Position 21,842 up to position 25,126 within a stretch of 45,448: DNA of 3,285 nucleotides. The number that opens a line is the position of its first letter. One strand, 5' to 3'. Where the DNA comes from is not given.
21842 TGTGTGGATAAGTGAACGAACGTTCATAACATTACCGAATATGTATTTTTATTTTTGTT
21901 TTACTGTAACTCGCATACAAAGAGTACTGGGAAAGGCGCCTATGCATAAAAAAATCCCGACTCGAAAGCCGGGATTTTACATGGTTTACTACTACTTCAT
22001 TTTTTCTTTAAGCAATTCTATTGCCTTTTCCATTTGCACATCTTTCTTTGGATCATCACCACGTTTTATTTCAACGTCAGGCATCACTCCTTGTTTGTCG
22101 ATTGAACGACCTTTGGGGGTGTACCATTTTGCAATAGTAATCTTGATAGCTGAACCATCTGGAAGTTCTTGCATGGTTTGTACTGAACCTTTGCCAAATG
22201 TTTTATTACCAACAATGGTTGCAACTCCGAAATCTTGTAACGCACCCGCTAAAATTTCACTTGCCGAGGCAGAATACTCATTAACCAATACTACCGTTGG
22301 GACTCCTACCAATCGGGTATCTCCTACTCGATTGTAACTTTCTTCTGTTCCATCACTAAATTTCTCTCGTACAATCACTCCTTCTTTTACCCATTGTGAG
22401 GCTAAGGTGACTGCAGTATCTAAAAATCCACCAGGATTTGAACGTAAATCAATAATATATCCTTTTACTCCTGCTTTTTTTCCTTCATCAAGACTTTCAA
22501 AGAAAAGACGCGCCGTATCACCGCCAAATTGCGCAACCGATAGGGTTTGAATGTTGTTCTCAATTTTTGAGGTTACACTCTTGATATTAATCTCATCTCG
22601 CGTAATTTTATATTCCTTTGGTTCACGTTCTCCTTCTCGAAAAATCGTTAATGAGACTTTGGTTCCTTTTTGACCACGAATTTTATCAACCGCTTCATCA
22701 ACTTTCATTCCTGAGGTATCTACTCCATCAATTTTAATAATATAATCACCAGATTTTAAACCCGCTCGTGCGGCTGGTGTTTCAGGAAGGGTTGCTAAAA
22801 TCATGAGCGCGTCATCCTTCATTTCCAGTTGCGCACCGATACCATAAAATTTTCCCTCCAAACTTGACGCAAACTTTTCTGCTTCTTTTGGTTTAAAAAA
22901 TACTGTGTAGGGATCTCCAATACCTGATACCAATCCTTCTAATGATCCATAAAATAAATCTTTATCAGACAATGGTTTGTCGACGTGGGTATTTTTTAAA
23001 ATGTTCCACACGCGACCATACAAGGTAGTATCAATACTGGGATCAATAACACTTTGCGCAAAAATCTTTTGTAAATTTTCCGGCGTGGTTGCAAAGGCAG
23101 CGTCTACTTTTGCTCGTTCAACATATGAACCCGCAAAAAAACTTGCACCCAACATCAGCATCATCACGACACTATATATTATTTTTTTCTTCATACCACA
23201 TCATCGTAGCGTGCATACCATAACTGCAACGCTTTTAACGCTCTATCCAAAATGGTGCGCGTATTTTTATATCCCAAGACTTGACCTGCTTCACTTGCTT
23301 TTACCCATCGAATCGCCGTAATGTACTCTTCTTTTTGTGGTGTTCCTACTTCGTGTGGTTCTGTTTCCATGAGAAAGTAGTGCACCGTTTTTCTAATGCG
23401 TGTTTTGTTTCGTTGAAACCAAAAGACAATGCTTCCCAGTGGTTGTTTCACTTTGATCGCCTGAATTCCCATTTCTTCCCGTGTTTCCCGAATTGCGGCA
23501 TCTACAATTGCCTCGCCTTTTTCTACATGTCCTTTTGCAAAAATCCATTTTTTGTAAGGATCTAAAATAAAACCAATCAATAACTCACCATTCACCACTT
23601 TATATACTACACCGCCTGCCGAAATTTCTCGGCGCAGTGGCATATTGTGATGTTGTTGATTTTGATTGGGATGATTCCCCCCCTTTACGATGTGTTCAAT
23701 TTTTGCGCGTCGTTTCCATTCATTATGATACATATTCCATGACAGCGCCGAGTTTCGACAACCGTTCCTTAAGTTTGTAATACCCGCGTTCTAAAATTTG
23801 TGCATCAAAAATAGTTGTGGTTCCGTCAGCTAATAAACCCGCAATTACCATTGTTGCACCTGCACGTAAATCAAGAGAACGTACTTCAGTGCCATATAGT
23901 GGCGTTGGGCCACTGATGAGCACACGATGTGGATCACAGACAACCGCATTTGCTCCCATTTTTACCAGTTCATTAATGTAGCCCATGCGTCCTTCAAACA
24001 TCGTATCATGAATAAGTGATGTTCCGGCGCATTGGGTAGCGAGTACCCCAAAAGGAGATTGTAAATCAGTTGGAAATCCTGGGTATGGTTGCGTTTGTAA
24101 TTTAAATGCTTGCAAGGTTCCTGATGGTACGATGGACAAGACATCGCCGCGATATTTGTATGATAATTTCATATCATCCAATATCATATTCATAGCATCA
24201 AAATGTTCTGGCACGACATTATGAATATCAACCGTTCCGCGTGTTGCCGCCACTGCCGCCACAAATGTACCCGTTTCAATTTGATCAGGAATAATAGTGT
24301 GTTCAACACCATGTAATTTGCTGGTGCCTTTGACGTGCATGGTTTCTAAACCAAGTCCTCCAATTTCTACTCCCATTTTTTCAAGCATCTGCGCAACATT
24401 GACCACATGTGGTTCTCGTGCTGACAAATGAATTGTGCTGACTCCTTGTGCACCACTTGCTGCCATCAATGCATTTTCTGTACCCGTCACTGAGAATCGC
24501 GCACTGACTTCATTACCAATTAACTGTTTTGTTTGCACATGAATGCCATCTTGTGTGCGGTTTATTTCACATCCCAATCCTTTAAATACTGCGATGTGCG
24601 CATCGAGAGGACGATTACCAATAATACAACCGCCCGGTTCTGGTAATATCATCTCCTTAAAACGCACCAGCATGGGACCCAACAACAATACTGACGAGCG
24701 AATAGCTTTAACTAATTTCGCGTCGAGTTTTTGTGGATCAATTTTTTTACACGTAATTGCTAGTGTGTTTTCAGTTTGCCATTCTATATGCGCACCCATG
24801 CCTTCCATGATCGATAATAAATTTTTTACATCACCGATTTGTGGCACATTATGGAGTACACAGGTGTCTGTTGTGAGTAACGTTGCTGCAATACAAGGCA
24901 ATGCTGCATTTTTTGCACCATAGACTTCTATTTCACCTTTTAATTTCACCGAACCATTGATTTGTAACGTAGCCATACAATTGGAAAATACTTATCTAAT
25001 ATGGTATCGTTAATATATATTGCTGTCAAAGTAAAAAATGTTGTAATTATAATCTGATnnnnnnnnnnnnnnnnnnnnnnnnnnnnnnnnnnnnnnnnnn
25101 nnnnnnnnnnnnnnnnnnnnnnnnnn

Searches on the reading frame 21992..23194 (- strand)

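Call 90: search_protein_families(library=pfam, proteins=[window:21992-23194:-], max_evalue=0.00001)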
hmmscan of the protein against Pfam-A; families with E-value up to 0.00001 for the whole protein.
window:21992-23194:- (400 aa): 4 families
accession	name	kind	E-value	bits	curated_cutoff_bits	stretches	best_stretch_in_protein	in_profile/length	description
PF03572.23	Peptidase_S41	-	6.2e-51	172.7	24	1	217-376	4-165/165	Peptidase family S41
PF00595.29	PDZ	-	3.5e-12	46.9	23.2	1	117-184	10-80/81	PDZ domain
PF17820.7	PDZ_6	-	1e-11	44.8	27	1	136-184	6-52/54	PDZ domain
PF13180.12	PDZ_2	-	5.7e-09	36.6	27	1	119-191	3-74/80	PDZ domain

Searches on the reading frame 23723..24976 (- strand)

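Call 90: search_protein_families(library=pfam, proteins=[window:23723-24976:-], max_evalue=0.00001)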
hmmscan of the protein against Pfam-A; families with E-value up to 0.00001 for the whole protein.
window:23723-24976:- (417 aa): 1 family
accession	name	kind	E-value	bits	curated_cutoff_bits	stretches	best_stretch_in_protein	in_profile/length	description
PF00275.25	EPSP_synthase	-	8.2e-73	245.9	22.8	1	7-406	2-417/417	EPSP synthase (3-phosphoshikimate 1-carboxyvinyltransferase)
